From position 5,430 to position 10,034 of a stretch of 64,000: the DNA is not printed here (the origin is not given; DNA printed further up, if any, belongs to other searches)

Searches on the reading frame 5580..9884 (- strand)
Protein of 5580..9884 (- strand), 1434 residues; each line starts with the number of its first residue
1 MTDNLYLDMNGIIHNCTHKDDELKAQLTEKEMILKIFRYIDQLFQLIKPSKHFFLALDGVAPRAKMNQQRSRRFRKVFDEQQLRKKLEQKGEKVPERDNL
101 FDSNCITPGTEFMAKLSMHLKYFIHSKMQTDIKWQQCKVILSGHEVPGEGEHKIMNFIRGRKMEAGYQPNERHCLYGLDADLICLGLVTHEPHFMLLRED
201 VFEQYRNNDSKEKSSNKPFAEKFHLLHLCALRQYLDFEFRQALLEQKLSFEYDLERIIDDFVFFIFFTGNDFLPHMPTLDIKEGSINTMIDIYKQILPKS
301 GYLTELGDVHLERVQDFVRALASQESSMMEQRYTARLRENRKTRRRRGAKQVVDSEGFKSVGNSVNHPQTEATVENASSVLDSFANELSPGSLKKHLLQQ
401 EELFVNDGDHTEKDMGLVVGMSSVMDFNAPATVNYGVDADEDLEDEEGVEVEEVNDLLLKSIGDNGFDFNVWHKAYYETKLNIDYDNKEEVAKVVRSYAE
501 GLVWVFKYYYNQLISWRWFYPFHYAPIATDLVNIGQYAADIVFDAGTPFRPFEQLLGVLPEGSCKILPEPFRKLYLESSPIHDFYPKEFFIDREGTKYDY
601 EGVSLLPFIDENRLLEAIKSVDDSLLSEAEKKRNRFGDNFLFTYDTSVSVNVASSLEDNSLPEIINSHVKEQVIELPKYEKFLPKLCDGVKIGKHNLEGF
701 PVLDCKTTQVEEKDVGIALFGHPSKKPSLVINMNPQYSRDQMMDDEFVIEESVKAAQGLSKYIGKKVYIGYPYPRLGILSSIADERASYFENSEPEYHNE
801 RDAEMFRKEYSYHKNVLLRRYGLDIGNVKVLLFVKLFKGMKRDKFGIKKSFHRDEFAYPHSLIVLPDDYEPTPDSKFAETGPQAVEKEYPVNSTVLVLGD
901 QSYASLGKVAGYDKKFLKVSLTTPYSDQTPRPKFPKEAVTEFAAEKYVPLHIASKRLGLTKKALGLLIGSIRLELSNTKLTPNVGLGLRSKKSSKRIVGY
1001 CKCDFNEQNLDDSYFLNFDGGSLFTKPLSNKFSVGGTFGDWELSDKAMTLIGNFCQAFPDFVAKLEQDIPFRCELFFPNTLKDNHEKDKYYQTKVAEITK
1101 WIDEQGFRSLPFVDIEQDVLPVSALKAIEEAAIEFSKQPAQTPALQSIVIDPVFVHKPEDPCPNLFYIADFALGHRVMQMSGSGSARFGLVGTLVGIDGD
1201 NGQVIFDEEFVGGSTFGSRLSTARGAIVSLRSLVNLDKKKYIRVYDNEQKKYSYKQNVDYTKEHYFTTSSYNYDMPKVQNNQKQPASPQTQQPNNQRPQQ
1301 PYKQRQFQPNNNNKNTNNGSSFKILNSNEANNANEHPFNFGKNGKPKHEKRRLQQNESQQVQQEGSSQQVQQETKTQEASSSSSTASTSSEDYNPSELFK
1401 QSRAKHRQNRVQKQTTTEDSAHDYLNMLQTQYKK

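Call 78: search_protein_families(library=pfam, max_evalue=0.00001, proteins=[window:5580-9884:-])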
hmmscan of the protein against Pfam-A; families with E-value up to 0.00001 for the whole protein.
window:5580-9884:- (1434 aa): 5 families
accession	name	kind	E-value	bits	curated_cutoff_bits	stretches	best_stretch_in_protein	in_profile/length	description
PF17846.6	XRN_M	-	9.2e-96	321.9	23.8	1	252-657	2-359/443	Xrn1 helical domain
PF03159.24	XRN_N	-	1.5e-87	293.4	22.9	1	2-200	32-241/241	XRN 5'-3' exonuclease N-terminus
PF18334.7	XRN1_D2_D3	-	2e-24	86.6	21.8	2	885-1003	2-118/228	Exoribonuclease Xrn1 D2/D3 domain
PF18332.7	XRN1_D1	-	2.4e-20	73.6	26.2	1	686-864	2-178/191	Exoribonuclease Xrn1 D1 domain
PF18129.7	SH3_12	-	3.7e-16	59.3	26.2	1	1169-1235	1-69/69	Xrn1 SH3-like domain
